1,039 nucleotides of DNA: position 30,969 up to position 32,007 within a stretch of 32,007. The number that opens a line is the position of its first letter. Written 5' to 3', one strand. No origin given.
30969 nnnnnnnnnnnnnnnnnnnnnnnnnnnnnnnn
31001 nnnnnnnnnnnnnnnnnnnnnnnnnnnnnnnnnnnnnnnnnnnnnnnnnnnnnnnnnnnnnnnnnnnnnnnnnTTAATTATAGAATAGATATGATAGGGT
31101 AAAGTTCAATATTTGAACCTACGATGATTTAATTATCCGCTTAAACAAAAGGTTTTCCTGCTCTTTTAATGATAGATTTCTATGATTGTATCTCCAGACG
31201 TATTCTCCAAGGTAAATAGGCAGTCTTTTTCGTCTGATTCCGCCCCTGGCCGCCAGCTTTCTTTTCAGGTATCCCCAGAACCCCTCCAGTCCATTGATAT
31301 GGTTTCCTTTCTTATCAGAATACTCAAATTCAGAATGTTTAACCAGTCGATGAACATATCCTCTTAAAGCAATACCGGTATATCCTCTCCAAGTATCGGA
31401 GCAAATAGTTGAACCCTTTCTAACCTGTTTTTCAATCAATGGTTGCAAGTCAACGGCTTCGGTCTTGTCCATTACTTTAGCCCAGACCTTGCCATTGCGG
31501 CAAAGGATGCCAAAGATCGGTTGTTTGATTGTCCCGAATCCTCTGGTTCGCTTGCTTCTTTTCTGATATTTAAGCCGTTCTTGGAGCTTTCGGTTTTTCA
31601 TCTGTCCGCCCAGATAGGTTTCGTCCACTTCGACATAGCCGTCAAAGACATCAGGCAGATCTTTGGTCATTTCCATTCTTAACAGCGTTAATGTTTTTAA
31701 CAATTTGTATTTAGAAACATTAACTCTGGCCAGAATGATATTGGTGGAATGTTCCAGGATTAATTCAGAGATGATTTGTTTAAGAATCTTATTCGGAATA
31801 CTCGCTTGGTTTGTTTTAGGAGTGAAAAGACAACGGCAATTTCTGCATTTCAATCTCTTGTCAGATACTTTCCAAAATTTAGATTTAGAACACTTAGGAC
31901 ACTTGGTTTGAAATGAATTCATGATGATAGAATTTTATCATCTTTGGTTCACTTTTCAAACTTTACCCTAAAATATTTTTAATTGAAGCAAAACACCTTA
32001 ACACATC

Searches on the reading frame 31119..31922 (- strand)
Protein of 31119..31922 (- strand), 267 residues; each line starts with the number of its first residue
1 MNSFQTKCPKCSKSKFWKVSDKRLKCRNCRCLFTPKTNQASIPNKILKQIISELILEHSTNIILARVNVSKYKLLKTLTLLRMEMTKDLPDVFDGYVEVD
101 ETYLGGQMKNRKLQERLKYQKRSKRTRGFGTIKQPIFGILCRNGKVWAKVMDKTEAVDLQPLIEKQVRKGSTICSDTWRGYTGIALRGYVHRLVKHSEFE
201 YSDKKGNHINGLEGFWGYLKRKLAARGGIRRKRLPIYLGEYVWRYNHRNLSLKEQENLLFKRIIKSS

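Call 61: search_protein_families(library=pfam, proteins=[window:31119-31922:-], max_evalue=0.01)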
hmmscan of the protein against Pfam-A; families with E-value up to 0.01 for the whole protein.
window:31119-31922:- (267 aa): 1 family
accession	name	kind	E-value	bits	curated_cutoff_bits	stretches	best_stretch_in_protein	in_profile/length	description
PF12762.13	DDE_Tnp_IS1595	-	3.2e-30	105.6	27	1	94-246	3-153/153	ISXO2-like transposase domain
